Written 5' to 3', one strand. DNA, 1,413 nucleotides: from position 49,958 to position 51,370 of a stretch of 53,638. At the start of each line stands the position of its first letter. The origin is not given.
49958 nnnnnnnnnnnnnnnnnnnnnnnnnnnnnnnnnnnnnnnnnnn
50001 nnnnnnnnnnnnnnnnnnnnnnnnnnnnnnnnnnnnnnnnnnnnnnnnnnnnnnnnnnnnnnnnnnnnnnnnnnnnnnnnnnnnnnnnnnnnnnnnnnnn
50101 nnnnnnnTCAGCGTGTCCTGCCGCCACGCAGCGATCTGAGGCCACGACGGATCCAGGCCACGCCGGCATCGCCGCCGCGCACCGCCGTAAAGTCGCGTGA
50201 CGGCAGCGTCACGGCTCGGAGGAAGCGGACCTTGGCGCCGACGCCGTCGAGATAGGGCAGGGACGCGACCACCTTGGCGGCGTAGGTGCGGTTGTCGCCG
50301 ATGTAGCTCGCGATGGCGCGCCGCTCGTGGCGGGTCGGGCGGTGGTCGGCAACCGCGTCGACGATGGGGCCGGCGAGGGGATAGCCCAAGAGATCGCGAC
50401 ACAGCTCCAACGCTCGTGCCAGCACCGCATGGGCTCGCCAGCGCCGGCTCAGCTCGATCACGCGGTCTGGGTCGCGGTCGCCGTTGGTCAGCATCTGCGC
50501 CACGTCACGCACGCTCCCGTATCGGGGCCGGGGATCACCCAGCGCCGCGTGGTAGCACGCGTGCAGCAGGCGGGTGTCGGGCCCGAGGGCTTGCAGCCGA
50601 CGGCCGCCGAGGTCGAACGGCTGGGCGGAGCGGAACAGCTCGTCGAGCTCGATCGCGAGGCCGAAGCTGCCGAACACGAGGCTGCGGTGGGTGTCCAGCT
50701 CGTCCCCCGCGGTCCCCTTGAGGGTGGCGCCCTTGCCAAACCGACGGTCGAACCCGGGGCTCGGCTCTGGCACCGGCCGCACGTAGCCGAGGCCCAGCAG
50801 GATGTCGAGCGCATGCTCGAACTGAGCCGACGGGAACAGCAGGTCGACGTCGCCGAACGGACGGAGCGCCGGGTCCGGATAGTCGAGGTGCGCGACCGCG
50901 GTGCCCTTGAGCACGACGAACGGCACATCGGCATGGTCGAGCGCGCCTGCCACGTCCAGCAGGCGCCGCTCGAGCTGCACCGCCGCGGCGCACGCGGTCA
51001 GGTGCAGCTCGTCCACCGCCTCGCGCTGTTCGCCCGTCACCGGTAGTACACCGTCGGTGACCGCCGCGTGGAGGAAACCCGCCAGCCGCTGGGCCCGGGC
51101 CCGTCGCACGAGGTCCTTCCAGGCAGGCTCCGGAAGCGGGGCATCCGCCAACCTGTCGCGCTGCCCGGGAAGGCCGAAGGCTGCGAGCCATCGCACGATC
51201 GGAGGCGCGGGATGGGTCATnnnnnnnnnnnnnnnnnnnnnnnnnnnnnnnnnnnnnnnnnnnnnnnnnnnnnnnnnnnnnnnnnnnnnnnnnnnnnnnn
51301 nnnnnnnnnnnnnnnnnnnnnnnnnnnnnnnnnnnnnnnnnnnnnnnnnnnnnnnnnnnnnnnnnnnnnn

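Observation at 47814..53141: Orphan RRE cassette (two PqqD-like proteins, an NTP_transf_5 nucleotidyltransferase and a possible P-loop-less HprK-like protein) built into a tyrosine-kinase / glycosyltransferase operon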

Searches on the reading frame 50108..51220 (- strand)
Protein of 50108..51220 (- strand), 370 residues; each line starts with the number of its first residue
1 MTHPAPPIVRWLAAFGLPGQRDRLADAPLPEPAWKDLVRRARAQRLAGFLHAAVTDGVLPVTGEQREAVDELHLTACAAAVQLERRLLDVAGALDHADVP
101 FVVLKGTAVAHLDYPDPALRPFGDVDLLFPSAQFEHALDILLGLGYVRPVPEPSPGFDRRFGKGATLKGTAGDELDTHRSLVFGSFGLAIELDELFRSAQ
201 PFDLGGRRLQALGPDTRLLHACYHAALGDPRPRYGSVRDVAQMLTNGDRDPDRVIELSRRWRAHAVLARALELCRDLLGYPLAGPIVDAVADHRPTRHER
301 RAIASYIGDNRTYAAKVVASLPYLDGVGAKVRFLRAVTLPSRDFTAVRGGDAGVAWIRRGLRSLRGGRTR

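Call 3: search_protein_families(library=pfam, proteins=[window:50108-51220:-], max_evalue=0.1)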
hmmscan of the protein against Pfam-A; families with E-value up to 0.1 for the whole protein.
window:50108-51220:- (370 aa): 1 family
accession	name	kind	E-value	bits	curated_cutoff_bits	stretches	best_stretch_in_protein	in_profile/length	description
PF14907.12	NTP_transf_5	-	8.9e-35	120.9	31.2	1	31-279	2-249/249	Uncharacterised nucleotidyltransferase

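Call 4: search_protein_families(library=ncbifam, proteins=[window:50108-51220:-], max_evalue=0.1)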
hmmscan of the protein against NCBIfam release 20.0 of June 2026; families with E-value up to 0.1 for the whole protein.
window:50108-51220:- (370 aa): 0 families

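Call 12: find_related_loci(query=window:50108-51220:-, collection=genome_contigs, flank=10000)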
Query window:50108-51220:- (370 aa) in genome_contigs; peptide patterns used: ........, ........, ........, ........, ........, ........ (x = any residue, [..] = any of these).
461 stretches matched a pattern; 54 encode a relative of the query (tblastn E <= 1e-3); 54 distinct loci.
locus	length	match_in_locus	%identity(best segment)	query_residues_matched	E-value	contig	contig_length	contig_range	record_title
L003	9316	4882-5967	58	8-364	2e-126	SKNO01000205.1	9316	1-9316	MAG: Nitriliruptoraceae bacterium isolate CSSed162cmA_296 CSSed16-2cmA-28889, whole genome shotgun sequence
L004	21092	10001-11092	43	2-368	1e-75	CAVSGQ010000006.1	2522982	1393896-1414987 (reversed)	MAG: uncultured Actinomycetota bacterium isolate MFD05684.bin.1.374 genome assembly, contig: contig_42684, whole genome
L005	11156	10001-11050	45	12-366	3e-73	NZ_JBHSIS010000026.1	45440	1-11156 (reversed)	Actinophytocola glycyrrhizae strain CGMCC 4.7433 platanus_K_default_26, whole genome shotgun sequence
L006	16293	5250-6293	44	12-362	2e-71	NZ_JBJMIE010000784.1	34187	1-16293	MAG: Actinophytocola sp. isolate H1_18_all_fractions_conc_125_71_10 k255_7329931, whole genome shotgun sequence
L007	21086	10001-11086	44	3-368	3e-71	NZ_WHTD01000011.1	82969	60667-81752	MAG: Actinophytocola sp. isolate Dino_bin25 k141_450208_length_82969_cov_23.6800, whole genome shotgun sequence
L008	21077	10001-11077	43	6-366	5e-71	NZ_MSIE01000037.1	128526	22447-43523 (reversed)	Actinophytocola xanthii strain 11-183 contig37, whole genome shotgun sequence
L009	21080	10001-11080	42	2-369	2e-70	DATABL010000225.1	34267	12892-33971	MAG TPA_asm: Actinophytocola sp. isolate SMAG_U6697 k141_856328, whole genome shotgun sequence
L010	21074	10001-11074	43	2-367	4e-70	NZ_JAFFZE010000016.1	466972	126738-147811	Actinophytocola gossypii strain S1-96 Scaffold8_1, whole genome shotgun sequence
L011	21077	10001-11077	42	2-370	9e-70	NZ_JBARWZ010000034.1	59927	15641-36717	MAG: Actinophytocola sp. isolate MFD04287_ilm_asm_bin1 k127_17526, whole genome shotgun sequence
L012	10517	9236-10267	42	3-348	1e-69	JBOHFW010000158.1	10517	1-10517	MAG: Pseudonocardiaceae bacterium isolate SC-M_metawrap_bin.9 k127_65972, whole genome shotgun sequence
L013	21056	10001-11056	41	12-368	2e-69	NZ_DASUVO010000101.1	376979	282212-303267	MAG: Actinophytocola sp. isolate SMAG_U1817 k141_952172, whole genome shotgun sequence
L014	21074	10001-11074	42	12-368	5e-68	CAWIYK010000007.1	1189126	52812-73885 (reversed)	MAG: uncultured Actinomycetota bacterium isolate MFD04935.bin.3.85 genome assembly, contig: contig_6055, whole genome sh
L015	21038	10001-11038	42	3-348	7e-68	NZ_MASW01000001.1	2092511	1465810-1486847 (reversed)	Prauserella muralis strain DSM 45305 BAY60_c01, whole genome shotgun sequence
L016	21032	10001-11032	42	12-363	8e-68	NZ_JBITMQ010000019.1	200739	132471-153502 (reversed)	Actinophytocola sp. NPDC049390 NPDC049390_149_B2.ctg-0019, whole genome shotgun sequence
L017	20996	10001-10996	43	26-362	1e-67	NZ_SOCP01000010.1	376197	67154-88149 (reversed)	Actinophytocola oryzae strain DSM 45499 Ga0181036_110, whole genome shotgun sequence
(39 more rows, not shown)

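Call 48: search_protein_families(library=pfam, proteins=[L015:11109-11726:-, L015:11767-12906:-, L015:15440-17386:-, L015:18327-18998:+, L015:7250-9052:+, L015:6115-7392:+, L015:5016-5960:-, L015:1793-3787:+, L015:24-1796:+, L015:19391-20920:-], max_evalue=0.01)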
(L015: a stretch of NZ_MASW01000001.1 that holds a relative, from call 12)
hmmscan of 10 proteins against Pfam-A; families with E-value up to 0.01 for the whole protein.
L015:11109-11726:- (205 aa): 1 family
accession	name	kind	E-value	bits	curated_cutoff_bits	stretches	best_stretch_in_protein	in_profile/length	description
PF20469.4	OLD-like_TOPRIM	-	2.5e-07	31.6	23.2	1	21-68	3-51/67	Overcoming lysogenization defect protein-like, TOPRIM domain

L015:11767-12906:- (379 aa): 1 family
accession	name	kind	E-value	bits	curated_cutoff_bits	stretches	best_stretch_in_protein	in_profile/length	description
PF00733.27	Asn_synthase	-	5.4e-17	62.9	21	1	35-356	5-330/354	Asparagine synthase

L015:15440-17386:- (649 aa): 3 families
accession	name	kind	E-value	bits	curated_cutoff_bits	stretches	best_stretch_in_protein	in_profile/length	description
PF07475.17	Hpr_kinase_C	-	9.4e-06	25.7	33.3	1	464-515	8-59/171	HPr Serine kinase C-terminal domain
PF13671.12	AAA_33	-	0.00049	20.8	27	1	478-517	3-43/143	AAA domain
PF00005.33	ABC_tran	-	0.0016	19.5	25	1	473-497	10-34/137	ABC transporter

L015:18327-18998:+ (223 aa): 1 family
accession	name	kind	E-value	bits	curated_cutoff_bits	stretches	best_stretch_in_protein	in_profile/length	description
PF01569.27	PAP2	-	1.4e-11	44.7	27.2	1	133-210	48-119/130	PAP2 superfamily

L015:7250-9052:+ (600 aa): 2 families
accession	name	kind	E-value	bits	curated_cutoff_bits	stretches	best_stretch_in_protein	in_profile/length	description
PF13229.12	Beta_helix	-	4.4e-18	65.9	25.9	2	224-376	4-138/158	Right handed beta helix region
PF05048.19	NosD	-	6.5e-09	36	23.6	1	280-430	30-156/212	Periplasmic copper-binding protein (NosD)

L015:6115-7392:+ (425 aa): 1 family
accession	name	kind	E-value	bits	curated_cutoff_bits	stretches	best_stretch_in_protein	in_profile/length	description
PF04932.20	Wzy_C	-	1.1e-05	25.6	31.7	1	207-308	2-104/149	O-Antigen ligase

L015:5016-5960:- (314 aa): 3 families
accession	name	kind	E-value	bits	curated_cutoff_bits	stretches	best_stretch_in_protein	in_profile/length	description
PF00535.33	Glycos_transf_2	-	1.1e-25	90.9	23.3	1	8-124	1-118/168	Glycosyl transferase family 2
PF10111.15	Glyco_tranf_2_2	-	0.0001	22.3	27.3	1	12-141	5-142/276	Glycosyltransferase like family 2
PF13641.12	Glyco_tranf_2_3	-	0.00012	22.6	27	1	5-117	1-117/230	Glycosyltransferase like family 2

L015:1793-3787:+ (664 aa): 2 families
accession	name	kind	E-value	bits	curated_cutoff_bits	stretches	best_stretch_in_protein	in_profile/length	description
PF07940.18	Hepar_II_III_C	-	2e-48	165.4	24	1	407-639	2-219/237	Heparinase II/III-like, C-terminal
PF16889.11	Hepar_II_III_N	-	3.9e-17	63.1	22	1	131-344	98-313/340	Heparinase II/III N-terminus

L015:24-1796:+ (590 aa): 8 families
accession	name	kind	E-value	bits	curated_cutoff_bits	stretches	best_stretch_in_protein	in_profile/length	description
PF01408.29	GFO_IDH_MocA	-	5.5e-22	79.1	24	1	263-383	2-120/120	Oxidoreductase family, NAD-binding Rossmann fold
PF00107.32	ADH_zinc_N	-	5.5e-13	49.4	31.8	1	42-160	2-120/129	Zinc-binding dehydrogenase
PF02254.24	TrkA_N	-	8.4e-05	23.3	23.8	1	35-80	2-48/116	TrkA-N domain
PF03447.22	NAD_binding_3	-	0.0014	19.8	24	1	268-376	1-110/116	Homoserine dehydrogenase, NAD binding domain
PF22725.1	GFO_IDH_MocA_C3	-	0.0016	18.9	27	1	411-481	23-102/124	GFO/IDH/MocA C-terminal domain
PF03807.23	F420_oxidored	-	0.0018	19.3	21.6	0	36-79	4-50/94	NADP oxidoreductase coenzyme F420-dependent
PF02826.25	2-Hacid_dh_C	-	0.0038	17.1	25.1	0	32-68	37-73/178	D-isomer specific 2-hydroxyacid dehydrogenase, NAD binding domain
PF03435.24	Sacchrp_dh_NADP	-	0.0045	17.8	25.1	0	35-69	2-38/129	Saccharopine dehydrogenase NADP binding domain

L015:19391-20920:- (509 aa): 1 family
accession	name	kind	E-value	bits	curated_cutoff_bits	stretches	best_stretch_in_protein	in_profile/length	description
PF00202.27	Aminotran_3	-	2e-39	135.9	30.5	1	111-410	12-333/403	Aminotransferase class-III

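Call 64: find_homologous_proteins(query=window:50108-51220:-, max_evalue=0.00001)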
Query window:50108-51220:- (370 aa): 424 proteins with E <= 0.00001 among 8000 candidates; the best 120 are listed.
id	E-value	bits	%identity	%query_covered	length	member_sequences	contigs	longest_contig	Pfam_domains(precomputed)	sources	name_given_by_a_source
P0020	1.7e-243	826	100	100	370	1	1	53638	PF14907.13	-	-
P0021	1.5e-141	490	63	98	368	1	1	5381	PF14907.13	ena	-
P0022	5.6e-140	485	63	99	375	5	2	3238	PF14907.13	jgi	jgi:hypothetical protein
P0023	2.3e-138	480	63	97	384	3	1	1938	PF14907.13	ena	-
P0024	1.2e-134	468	58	100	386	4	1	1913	PF14907.13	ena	-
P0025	4.4e-134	466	61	98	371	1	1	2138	PF14907.13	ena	-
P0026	1.9e-133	464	60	100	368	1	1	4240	PF14907.13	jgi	jgi:hypothetical protein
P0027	5.9e-133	462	61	98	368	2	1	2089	PF14907.13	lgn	-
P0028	9.8e-132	458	58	99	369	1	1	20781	PF14907.13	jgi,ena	-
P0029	3.8e-131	456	61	97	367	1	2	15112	PF14907.13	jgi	jgi:hypothetical protein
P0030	1.1e-130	455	59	98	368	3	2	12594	PF14907.13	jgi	jgi:hypothetical protein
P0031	1.3e-130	454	60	98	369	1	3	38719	PF14907.13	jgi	jgi:hypothetical protein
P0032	1.7e-130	454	61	98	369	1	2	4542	PF14907.13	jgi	jgi:hypothetical protein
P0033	2.1e-130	454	59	97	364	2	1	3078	PF14907.13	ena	-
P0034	3.9e-130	453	59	99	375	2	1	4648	PF14907.13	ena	-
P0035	4.1e-130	453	61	95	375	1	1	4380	PF14907.13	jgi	jgi:hypothetical protein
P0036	1.1e-129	451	60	98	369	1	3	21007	PF14907.13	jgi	jgi:hypothetical protein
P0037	1.4e-129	451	59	98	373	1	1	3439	PF14907.13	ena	-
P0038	2.2e-129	450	60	97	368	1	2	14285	PF14907.13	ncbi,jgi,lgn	-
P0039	4.7e-129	449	58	98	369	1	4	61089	PF14907.13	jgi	jgi:hypothetical protein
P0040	5.7e-129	449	59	96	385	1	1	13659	PF14907.13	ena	-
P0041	6.2e-129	449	59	98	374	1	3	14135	PF14907.13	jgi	jgi:hypothetical protein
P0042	1.3e-128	448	60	98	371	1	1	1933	PF14907.13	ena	-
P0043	2.4e-128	447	59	99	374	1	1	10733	PF14907.13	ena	-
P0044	5.9e-128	446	60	98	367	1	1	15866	PF14907.13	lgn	-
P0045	6.0e-128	446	59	98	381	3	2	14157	PF14907.13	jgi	jgi:hypothetical protein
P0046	8.2e-128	445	58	98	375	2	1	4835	PF14907.13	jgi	jgi:hypothetical protein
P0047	2.6e-127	444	58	99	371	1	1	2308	PF14907.13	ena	-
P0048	7.6e-127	442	58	97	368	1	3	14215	PF14907.13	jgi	jgi:hypothetical protein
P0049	7.7e-127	442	59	98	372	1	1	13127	PF14907.13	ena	-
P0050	9.5e-127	442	60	97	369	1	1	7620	PF14907.13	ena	-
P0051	1.3e-126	441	60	98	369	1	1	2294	PF14907.13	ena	-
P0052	1.5e-126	441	57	96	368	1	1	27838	PF14907.13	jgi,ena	-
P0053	2.7e-126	440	59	98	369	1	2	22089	PF14907.13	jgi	jgi:hypothetical protein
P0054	4.2e-126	440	59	98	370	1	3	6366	PF14907.13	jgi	jgi:hypothetical protein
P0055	4.5e-126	439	60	97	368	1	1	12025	PF14907.13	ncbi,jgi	-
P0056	6.6e-126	439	59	98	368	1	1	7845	PF14907.13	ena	-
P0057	9.1e-126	438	59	97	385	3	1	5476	PF14907.13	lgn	-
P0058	1.6e-125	438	59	98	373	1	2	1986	PF14907.13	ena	-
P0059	1.9e-125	437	58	96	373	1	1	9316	PF14907.13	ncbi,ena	-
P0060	2.7e-125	437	56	98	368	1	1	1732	PF14907.13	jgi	jgi:hypothetical protein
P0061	8.7e-125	435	58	98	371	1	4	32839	PF14907.13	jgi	jgi:hypothetical protein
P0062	1.5e-124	434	57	98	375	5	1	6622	PF14907.13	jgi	jgi:hypothetical protein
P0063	1.8e-124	434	62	87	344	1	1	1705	PF14907.13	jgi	jgi:hypothetical protein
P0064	1.2e-123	431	57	99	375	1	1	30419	PF14907.13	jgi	jgi:hypothetical protein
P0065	1.3e-123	431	57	99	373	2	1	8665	PF14907.13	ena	-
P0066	1.5e-123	431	58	98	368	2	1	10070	PF14907.13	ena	-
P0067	1.6e-123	431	56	98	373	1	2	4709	PF14907.13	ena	-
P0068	2.0e-123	431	58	98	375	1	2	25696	PF14907.13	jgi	jgi:hypothetical protein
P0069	2.2e-123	431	58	99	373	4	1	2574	PF14907.13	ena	-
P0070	2.6e-123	430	58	97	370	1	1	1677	PF14907.13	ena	-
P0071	2.7e-123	430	56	97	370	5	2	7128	PF14907.13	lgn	-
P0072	3.1e-123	430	58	97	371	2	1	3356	PF14907.13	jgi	-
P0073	5.4e-123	429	58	99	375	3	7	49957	PF14907.13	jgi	jgi:hypothetical protein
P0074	1.6e-122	428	57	99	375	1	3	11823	PF14907.13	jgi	jgi:hypothetical protein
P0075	1.8e-122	428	57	99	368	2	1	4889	PF14907.13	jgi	-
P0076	1.8e-122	428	58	99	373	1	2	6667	PF14907.13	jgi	jgi:hypothetical protein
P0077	3.0e-122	427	56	96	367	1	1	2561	PF14907.13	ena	-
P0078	6.7e-122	426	59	98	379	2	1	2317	PF14907.13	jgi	jgi:hypothetical protein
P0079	1.1e-121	425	57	97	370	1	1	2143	PF14907.13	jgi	jgi:hypothetical protein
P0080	2.9e-121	424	56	96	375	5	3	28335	PF14907.13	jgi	jgi:hypothetical protein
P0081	3.1e-121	424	56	96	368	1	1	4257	PF14907.13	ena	-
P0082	3.6e-121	423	59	96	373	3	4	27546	PF14907.13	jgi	jgi:hypothetical protein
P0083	4.6e-121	423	56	97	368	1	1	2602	PF14907.13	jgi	jgi:hypothetical protein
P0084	8.9e-121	422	57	93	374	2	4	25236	PF14907.13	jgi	jgi:hypothetical protein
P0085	1.0e-120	422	57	99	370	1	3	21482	PF14907.13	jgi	jgi:hypothetical protein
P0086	2.2e-120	421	57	99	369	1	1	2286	PF14907.13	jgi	jgi:hypothetical protein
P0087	2.9e-120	420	57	97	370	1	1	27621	PF14907.13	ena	-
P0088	3.4e-120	420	54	100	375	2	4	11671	PF14907.13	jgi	jgi:hypothetical protein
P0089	4.4e-120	420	60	88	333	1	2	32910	PF14907.13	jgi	jgi:hypothetical protein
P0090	7.1e-120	419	55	98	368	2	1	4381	PF14907.13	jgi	jgi:hypothetical protein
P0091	1.5e-119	418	57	98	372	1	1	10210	PF14907.13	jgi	jgi:hypothetical protein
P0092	1.6e-119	418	57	98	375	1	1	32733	PF14907.13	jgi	jgi:hypothetical protein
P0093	3.0e-118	414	57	99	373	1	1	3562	PF14907.13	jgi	jgi:hypothetical protein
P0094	4.0e-118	413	56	98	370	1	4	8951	PF14907.13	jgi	jgi:hypothetical protein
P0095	4.7e-118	413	54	98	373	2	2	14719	PF14907.13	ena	-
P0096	5.8e-118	413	57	98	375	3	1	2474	PF14907.13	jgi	jgi:hypothetical protein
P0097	7.9e-118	412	62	86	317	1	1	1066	PF14907.13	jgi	jgi:hypothetical protein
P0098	8.5e-118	412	57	98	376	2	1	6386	PF14907.13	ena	-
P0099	9.6e-118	412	56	98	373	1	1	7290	PF14907.13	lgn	-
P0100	1.8e-117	411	56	99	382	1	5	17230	PF14907.13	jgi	jgi:hypothetical protein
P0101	2.8e-117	411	56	98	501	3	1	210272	PF14907.13,PF05402.19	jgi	jgi:hypothetical protein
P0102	6.7e-116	406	55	98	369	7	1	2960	PF14907.13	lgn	-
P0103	3.0e-115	404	55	98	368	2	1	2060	PF14907.13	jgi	jgi:hypothetical protein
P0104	9.1e-115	402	55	98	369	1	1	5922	PF14907.13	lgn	-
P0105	1.0e-112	396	54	98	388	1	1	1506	PF14907.13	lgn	-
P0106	1.9e-111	391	52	98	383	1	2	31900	PF14907.13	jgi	jgi:hypothetical protein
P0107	2.6e-111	391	54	95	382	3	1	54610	PF14907.13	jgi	jgi:hypothetical protein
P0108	3.5e-111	390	53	98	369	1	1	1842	PF14907.13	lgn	-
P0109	1.2e-110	389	55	96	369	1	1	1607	PF14907.13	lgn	-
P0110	1.3e-110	389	54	99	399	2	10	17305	PF14907.13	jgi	jgi:hypothetical protein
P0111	2.4e-110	388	52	99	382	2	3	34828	PF14907.13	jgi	jgi:hypothetical protein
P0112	3.9e-110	387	50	96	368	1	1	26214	PF14907.13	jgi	jgi:hypothetical protein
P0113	3.4e-109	384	54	97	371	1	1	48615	PF14907.13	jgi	jgi:hypothetical protein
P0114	1.8e-108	382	53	98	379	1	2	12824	PF14907.13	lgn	-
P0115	1.8e-107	378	53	97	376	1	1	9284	PF14907.13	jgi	jgi:hypothetical protein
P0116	3.0e-107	378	53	97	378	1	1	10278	PF14907.13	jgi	jgi:hypothetical protein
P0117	3.5e-107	377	52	97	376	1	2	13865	PF14907.13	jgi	jgi:hypothetical protein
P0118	1.5e-105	372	58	85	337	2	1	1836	PF14907.13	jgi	jgi:hypothetical protein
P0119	1.3e-104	369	53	97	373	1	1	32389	PF14907.13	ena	-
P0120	1.4e-104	369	61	78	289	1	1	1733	PF14907.13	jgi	jgi:hypothetical protein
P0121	6.1e-104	367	52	95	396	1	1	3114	PF14907.13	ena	-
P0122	1.0e-103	366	54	91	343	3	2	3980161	PF14907.13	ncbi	ncbi:nucleotidyltransferase family protein [Egicoccus halophilus]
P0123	5.9e-99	350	52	96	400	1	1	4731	PF14907.13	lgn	-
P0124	4.1e-97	344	50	97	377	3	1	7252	PF14907.13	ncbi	-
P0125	5.5e-96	340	50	92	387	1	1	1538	PF14907.13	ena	-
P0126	5.7e-95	337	49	92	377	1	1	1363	PF14907.13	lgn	-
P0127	4.9e-93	331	48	96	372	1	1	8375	PF14907.13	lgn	-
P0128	3.0e-86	308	48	95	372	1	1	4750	PF14907.13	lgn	-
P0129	7.7e-86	307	44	98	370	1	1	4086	PF14907.13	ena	-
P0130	7.9e-86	307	45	100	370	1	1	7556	PF14907.13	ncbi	-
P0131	4.0e-85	305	45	98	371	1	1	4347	PF14907.13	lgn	-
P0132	6.8e-85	304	45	99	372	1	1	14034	PF14907.13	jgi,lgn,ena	-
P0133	7.0e-85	304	47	96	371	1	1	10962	PF14907.13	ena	-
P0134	5.3e-84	301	45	98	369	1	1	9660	PF14907.13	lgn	-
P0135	1.0e-83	300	49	93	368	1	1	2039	PF14907.13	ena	-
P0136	1.4e-83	300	60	64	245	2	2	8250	PF14907.13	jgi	jgi:hypothetical protein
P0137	1.5e-83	300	46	96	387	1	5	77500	PF14907.13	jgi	jgi:hypothetical protein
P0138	1.5e-83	300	45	99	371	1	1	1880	PF14907.13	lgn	-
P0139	1.8e-83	299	46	95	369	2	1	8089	PF14907.13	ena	-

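Call 65: find_encoding_contigs(protein=P0122, flank=10000, max_places=2)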
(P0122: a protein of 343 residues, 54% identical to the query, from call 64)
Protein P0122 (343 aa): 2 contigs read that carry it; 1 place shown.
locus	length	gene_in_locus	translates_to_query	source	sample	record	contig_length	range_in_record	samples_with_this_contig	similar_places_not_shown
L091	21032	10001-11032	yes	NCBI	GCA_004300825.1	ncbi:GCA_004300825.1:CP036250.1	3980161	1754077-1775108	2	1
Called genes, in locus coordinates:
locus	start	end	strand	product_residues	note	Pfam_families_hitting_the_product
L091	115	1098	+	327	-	PF01073:3Beta_HSD, PF01370:Epimerase, PF02719:Polysacc_synt_2, PF04321:RmlD_sub_bind, PF07993:NAD_binding_4 (faint), PF13460:NAD_binding_10, PF16363:GDP_Man_Dehyd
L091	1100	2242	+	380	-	PF00155:Aminotran_1_2, PF01041:DegT_DnrJ_EryC1, PF01212:Beta_elim_lyase (weak)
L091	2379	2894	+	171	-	-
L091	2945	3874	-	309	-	-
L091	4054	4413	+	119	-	PF05402:PqqD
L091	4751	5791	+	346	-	PF08281:Sigma70_r4_2 (faint), PF00196:GerE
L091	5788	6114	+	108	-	PF05402:PqqD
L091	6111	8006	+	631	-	PF13727:CoA_binding_3, PF00106:adh_short (weak), PF01073:3Beta_HSD, PF01370:Epimerase, PF02719:Polysacc_synt_2, PF04321:RmlD_sub_bind, PF13460:NAD_binding_10 (weak), PF16363:GDP_Man_Dehyd, +1 more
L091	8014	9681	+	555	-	PF00142:Fer4_NifH (faint), PF01656:CbiA, PF10609:ParA (weak), PF13614:AAA_31 (faint)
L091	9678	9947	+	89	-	PF05402:PqqD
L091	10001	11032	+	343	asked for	PF14907:NTP_transf_5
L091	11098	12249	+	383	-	PF13439:Glyco_transf_4, PF13579:Glyco_trans_4_4, PF00534:Glycos_transf_1, PF13692:Glyco_trans_1_4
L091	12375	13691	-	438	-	-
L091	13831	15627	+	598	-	PF00664:ABC_membrane, PF00005:ABC_tran, PF02463:SMC_N (faint)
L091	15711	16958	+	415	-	PF13439:Glyco_transf_4, PF13579:Glyco_trans_4_4, PF13524:Glyco_trans_1_2 (faint), PF00534:Glycos_transf_1, PF13692:Glyco_trans_1_4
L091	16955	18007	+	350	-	PF13439:Glyco_transf_4, PF13579:Glyco_trans_4_4, PF00534:Glycos_transf_1, PF13692:Glyco_trans_1_4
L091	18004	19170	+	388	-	PF13477:Glyco_trans_4_2, PF13439:Glyco_transf_4, PF13579:Glyco_trans_4_4, PF20706:GT4-conflict (weak), PF00534:Glycos_transf_1, PF13692:Glyco_trans_1_4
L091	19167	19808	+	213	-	PF17836:PglD_N, PF00132:Hexapep (faint)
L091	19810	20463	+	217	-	PF02397:Bac_transf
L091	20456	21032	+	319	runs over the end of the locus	PF13527:Acetyltransf_9, PF00583:Acetyltransf_1 (weak), PF13508:Acetyltransf_7 (weak)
